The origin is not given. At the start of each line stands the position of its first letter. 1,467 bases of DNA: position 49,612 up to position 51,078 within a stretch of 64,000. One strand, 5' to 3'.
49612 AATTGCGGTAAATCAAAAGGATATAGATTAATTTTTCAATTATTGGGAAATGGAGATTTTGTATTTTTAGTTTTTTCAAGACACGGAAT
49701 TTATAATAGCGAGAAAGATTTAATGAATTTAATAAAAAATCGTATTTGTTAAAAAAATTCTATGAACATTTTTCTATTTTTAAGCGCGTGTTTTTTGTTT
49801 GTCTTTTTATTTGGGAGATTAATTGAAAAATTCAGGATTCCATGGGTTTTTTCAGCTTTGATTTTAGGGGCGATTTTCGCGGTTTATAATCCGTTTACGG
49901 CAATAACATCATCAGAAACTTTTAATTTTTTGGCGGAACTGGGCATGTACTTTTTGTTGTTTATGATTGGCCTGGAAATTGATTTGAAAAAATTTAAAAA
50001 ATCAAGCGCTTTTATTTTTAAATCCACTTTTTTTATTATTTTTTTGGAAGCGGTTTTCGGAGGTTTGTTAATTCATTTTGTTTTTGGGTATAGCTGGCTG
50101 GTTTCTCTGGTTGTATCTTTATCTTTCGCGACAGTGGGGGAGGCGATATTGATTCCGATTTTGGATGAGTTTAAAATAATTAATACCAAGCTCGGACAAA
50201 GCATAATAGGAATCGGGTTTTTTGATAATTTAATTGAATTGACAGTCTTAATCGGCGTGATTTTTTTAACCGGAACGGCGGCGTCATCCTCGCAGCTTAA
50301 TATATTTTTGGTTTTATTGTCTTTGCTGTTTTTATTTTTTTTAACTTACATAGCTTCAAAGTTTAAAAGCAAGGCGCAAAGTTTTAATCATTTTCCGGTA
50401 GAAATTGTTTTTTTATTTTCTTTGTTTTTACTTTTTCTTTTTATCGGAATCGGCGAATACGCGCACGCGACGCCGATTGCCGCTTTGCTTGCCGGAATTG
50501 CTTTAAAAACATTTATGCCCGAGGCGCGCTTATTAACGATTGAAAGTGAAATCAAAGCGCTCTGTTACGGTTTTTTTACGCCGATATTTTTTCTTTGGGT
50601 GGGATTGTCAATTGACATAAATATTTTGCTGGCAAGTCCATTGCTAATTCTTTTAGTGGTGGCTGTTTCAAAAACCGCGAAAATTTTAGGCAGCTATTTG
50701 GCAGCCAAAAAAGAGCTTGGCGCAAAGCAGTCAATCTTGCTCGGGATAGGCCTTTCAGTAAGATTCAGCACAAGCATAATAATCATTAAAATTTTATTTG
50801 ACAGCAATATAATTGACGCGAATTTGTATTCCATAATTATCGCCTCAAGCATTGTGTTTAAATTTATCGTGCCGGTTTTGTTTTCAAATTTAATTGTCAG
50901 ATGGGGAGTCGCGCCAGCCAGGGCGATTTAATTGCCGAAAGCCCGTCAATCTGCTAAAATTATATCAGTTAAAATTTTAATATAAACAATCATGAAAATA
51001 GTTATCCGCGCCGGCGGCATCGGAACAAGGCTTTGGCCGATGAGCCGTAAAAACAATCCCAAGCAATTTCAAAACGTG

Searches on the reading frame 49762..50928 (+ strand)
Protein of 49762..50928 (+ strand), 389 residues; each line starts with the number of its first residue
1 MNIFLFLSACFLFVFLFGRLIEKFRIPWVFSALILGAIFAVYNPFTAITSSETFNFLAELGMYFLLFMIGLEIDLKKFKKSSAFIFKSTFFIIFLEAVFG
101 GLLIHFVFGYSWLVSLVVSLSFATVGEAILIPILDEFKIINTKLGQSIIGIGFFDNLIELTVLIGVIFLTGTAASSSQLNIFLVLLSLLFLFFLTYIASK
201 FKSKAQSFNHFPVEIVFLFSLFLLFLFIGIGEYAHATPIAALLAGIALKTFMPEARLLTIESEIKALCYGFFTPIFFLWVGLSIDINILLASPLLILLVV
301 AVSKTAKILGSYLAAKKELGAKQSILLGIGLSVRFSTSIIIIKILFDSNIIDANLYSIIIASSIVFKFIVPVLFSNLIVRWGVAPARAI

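Call 3: search_protein_families(library=pfam, proteins=[window:49762-50928:+], max_evalue=1)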
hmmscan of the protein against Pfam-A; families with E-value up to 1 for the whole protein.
window:49762-50928:+ (389 aa): 1 family
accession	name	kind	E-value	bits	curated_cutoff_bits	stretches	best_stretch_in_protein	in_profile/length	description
PF00999.27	Na_H_Exchanger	-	3.5e-37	128.6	26.2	1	13-372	3-372/375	Sodium/hydrogen exchanger, transmembrane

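Call 57: find_related_loci(query=window:49762-50928:+, collection=metagenome_contigs, flank=5000)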
Query window:49762-50928:+ (389 aa) in metagenome_contigs; peptide patterns used: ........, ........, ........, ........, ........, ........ (x = any residue, [..] = any of these).
311 stretches matched a pattern; 22 encode a relative of the query (tblastn E <= 1e-3); 22 distinct loci.
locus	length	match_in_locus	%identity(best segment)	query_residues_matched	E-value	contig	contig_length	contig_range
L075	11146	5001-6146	61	1-383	1e-151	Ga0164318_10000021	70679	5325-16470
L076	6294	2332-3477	62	1-383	2e-146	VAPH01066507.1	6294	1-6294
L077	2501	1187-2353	62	1-389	5e-151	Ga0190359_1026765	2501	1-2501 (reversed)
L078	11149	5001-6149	67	1-384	3e-141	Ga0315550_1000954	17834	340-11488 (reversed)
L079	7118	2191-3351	63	1-387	1e-138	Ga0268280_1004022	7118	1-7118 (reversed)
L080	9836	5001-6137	61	2-381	1e-137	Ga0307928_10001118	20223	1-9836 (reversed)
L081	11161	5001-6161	57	1-387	7e-136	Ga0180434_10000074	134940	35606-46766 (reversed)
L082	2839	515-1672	62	1-387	9e-139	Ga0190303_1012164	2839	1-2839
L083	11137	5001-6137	61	2-381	1e-130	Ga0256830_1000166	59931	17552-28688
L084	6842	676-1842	58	1-387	4e-130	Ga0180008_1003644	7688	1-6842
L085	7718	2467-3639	57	1-389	3e-122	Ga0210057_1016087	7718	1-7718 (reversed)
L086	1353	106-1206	61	14-381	9e-131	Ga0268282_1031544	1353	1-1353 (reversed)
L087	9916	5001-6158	57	1-387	7e-120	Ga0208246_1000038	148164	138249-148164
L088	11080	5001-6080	58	21-381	2e-119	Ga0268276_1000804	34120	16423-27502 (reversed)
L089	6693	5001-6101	53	15-381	7e-118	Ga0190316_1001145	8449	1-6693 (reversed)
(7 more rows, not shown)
